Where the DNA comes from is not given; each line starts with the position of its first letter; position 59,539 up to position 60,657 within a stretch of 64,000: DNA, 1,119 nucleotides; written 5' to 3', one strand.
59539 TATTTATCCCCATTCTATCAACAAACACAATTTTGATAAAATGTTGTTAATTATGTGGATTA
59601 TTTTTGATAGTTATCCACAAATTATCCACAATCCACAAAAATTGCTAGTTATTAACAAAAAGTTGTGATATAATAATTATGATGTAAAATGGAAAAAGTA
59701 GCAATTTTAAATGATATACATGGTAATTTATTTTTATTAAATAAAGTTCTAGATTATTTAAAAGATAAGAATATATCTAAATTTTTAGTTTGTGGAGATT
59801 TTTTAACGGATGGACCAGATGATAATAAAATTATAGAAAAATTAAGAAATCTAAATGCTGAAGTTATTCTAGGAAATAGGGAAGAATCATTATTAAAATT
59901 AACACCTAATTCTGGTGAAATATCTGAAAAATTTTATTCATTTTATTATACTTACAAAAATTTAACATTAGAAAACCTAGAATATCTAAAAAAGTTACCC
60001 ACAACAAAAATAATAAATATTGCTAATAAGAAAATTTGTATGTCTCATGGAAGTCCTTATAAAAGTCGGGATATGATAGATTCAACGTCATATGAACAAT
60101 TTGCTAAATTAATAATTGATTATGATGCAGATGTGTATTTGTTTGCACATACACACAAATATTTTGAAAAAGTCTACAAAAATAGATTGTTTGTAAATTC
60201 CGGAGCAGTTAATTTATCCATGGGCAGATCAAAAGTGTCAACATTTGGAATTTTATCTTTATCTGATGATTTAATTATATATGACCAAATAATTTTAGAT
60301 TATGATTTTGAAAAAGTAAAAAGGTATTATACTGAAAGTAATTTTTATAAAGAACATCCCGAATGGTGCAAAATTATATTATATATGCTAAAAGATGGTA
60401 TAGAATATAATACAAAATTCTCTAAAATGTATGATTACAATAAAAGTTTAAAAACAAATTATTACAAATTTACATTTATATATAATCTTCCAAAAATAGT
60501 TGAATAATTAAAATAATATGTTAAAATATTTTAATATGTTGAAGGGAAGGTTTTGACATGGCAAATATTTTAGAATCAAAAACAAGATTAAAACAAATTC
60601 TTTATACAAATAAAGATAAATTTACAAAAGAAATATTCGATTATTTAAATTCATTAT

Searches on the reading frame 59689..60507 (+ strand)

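Call 11: search_protein_families(library=ncbifam, proteins=[window:59689-60507:+])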
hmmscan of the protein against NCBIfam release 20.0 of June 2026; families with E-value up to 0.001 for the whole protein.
window:59689-60507:+ (272 aa): 3 families
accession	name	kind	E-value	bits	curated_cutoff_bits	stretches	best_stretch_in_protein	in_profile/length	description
TIGR00040.1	yfcE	subfamily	8e-11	42.3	56.25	1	3-194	2-153/158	YfcE family phosphodiesterase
NF006988.0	PRK09453.1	equivalog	1.8e-10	41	117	2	3-50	2-48/183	phosphodiesterase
NF001204.0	PRK00166.1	equivalog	2.1e-05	24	176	1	6-121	5-121/276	symmetrical bis(5'-nucleosyl)-tetraphosphatase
